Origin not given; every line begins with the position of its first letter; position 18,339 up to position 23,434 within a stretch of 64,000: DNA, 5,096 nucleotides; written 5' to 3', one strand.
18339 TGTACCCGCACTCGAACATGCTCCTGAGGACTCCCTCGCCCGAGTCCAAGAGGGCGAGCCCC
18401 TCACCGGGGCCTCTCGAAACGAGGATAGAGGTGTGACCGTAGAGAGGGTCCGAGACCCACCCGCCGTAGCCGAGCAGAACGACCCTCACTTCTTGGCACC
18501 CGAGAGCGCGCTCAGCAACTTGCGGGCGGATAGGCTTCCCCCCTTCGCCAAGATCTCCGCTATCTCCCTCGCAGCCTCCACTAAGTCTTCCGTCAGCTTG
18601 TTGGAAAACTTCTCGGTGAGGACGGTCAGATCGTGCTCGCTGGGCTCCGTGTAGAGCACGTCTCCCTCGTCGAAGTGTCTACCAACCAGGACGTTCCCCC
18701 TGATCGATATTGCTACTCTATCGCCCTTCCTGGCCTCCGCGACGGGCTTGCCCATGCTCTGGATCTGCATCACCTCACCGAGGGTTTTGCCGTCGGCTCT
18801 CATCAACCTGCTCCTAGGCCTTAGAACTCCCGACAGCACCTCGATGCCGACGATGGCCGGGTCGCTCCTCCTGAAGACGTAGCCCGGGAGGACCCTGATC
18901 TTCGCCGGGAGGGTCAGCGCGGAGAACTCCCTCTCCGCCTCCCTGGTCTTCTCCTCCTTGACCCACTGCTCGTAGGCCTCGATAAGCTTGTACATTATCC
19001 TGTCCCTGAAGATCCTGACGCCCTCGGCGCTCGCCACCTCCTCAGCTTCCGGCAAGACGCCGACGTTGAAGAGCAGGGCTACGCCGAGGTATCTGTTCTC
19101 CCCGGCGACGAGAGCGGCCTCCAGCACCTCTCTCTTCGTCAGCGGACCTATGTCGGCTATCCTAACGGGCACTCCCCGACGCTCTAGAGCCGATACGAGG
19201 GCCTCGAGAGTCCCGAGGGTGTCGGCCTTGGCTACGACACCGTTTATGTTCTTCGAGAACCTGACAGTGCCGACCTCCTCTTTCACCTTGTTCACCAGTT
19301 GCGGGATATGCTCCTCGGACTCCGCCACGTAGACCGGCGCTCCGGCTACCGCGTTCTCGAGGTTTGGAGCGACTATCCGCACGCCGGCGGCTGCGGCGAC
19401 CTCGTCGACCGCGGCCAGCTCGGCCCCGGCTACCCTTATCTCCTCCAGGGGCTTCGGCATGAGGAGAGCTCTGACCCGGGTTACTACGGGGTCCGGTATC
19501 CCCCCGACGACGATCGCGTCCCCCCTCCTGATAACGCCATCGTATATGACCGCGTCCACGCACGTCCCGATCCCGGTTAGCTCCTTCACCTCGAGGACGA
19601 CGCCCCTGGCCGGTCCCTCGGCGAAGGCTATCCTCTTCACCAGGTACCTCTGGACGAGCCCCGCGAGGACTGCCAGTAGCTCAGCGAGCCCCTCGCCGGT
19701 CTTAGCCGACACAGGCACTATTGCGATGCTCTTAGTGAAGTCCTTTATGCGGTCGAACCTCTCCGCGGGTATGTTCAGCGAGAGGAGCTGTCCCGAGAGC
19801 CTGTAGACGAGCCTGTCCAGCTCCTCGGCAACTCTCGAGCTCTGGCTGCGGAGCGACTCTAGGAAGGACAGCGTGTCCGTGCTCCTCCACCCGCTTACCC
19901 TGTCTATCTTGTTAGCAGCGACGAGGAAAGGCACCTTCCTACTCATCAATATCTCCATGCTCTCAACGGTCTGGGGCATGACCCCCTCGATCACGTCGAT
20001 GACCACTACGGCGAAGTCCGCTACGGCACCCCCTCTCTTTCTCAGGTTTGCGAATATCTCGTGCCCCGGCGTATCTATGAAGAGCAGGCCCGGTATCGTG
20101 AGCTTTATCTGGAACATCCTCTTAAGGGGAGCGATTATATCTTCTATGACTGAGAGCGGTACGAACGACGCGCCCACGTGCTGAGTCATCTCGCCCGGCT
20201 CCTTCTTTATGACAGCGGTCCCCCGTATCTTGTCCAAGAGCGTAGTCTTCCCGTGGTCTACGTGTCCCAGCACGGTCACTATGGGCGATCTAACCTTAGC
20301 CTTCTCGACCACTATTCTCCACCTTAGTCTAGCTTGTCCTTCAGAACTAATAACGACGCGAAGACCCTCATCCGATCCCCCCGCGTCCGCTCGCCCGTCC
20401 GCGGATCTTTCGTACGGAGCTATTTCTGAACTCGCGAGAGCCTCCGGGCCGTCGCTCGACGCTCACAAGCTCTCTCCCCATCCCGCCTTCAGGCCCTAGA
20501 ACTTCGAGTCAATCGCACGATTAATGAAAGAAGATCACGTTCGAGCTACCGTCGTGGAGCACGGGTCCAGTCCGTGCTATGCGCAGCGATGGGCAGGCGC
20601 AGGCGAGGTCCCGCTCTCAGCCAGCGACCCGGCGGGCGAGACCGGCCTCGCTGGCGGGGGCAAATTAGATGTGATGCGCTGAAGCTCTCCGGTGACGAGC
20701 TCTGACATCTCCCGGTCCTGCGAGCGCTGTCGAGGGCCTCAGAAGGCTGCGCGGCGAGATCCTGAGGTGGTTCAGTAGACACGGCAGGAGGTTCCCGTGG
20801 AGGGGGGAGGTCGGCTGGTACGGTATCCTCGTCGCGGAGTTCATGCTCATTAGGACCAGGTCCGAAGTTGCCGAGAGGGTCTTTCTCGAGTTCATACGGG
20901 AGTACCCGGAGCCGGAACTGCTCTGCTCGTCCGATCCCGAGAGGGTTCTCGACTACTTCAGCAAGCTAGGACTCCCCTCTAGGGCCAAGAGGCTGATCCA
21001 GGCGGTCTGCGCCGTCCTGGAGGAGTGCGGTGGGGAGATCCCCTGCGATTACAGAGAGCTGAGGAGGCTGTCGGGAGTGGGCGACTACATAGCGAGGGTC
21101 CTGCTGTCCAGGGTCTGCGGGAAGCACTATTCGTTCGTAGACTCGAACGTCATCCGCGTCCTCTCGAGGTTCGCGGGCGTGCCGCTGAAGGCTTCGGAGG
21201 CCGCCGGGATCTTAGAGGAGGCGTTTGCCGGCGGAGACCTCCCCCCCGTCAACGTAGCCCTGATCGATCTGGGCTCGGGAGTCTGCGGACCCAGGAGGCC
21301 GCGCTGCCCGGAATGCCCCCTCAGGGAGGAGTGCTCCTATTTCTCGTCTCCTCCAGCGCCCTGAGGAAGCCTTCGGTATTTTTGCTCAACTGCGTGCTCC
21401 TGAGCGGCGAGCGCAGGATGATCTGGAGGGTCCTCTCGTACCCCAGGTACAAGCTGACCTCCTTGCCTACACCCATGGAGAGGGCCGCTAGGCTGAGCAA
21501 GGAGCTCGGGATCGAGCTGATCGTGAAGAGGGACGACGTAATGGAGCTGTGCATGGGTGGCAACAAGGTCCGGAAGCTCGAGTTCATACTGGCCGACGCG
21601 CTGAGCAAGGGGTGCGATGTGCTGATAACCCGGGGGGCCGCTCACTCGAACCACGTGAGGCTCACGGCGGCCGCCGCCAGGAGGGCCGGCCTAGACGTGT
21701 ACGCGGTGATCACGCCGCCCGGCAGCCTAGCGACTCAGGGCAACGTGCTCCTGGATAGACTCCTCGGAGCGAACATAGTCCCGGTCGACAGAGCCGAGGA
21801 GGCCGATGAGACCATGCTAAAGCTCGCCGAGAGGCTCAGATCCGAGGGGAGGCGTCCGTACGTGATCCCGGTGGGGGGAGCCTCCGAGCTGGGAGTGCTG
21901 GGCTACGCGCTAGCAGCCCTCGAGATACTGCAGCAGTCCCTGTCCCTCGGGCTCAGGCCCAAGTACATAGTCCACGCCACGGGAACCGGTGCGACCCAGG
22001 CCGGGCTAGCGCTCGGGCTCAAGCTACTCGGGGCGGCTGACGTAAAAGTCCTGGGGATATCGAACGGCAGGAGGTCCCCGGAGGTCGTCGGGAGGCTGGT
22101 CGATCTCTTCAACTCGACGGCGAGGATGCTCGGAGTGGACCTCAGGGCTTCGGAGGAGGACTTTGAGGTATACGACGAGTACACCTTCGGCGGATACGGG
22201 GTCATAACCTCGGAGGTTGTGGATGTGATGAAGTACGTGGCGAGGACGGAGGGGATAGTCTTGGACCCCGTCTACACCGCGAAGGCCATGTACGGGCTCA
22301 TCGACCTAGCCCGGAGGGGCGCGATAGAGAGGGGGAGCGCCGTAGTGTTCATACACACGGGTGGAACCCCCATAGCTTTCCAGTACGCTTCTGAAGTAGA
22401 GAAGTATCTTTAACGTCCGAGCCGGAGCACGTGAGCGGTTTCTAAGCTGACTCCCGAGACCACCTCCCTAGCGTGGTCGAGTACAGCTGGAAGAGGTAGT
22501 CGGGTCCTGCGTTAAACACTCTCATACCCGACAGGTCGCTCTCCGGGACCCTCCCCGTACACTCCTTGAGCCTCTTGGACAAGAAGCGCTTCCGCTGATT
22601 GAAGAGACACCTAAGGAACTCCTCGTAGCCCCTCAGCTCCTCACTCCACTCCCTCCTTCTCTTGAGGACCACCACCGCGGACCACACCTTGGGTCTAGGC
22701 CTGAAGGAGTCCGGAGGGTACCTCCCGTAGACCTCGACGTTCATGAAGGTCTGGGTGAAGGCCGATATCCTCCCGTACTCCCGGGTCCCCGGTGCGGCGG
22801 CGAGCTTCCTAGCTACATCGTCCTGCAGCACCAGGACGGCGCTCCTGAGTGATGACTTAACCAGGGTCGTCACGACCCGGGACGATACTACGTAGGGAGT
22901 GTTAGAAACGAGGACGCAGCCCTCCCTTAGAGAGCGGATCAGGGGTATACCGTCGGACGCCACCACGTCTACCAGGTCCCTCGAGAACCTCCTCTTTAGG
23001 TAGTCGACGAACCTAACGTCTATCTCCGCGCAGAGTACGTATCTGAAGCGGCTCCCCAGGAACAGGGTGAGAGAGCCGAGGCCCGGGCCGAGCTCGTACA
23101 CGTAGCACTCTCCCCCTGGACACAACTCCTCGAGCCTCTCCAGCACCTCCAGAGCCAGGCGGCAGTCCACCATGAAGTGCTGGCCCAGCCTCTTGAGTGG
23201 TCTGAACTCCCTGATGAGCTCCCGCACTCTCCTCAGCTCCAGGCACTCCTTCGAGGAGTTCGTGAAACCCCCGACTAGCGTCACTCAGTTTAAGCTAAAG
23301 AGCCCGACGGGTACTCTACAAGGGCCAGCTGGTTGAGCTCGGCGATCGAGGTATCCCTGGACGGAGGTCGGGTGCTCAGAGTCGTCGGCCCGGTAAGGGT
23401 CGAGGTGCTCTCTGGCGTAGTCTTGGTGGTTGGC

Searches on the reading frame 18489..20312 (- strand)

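Call 58: search_protein_families(library=pfam, proteins=[window:18489-20312:-], max_evalue=0.0001)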
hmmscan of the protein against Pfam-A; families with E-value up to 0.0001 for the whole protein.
window:18489-20312:- (608 aa): 4 families
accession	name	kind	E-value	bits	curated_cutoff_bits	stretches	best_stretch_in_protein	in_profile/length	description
PF14578.12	GTP_EFTU_D4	-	1.5e-34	118.1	23.8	1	469-554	2-86/86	Elongation factor Tu domain 4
PF00009.33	GTP_EFTU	-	1.1e-32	113.6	26.5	1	10-220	4-186/188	Elongation factor Tu GTP binding domain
PF11987.13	IF-2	-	8.5e-13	48.7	27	1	356-447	26-116/117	Translation-initiation factor 2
PF03144.31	GTP_EFTU_D2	-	6e-11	43.1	30.3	1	249-325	1-70/73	Elongation factor Tu domain 2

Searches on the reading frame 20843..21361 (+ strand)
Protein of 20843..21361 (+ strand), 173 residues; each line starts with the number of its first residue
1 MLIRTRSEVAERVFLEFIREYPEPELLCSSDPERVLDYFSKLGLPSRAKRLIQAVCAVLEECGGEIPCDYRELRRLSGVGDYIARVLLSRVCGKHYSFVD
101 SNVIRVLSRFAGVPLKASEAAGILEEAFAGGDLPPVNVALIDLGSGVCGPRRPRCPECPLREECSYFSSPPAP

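Call 58: search_protein_families(library=pfam, proteins=[window:20843-21361:+], max_evalue=0.0001)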
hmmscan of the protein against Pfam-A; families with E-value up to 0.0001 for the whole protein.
window:20843-21361:+ (173 aa): 1 family
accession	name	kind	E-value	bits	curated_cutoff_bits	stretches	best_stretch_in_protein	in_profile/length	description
PF00730.31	HhH-GPD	-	3.2e-08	34.3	26.2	1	4-116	8-92/108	HhH-GPD superfamily base excision DNA repair protein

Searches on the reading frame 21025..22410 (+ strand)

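Call 44: search_protein_families(library=pfam, proteins=[window:21025-22410:+], max_evalue=0.001)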
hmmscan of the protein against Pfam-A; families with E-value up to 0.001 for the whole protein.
window:21025-22410:+ (462 aa): 1 family
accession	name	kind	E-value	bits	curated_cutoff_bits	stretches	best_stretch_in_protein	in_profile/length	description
PF00291.31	PALP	-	3.4e-54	184.6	35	1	148-446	7-295/295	Pyridoxal-phosphate dependent enzyme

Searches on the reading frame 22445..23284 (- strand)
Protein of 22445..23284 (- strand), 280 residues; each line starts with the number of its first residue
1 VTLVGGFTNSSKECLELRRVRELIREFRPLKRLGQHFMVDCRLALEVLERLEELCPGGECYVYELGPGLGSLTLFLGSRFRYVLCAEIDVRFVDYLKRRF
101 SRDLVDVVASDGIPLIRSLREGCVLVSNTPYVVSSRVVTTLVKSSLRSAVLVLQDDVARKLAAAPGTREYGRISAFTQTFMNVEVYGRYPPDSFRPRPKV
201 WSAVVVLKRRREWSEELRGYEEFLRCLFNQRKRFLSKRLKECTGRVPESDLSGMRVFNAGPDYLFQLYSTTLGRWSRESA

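Call 44: search_protein_families(library=pfam, proteins=[window:22445-23284:-], max_evalue=0.001)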
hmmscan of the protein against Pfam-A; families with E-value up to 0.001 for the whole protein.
window:22445-23284:- (280 aa): 1 family
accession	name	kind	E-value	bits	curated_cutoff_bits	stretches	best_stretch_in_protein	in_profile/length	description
PF00398.26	RrnaAD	-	1.8e-36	126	24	1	31-243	6-227/263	Ribosomal RNA adenine dimethylase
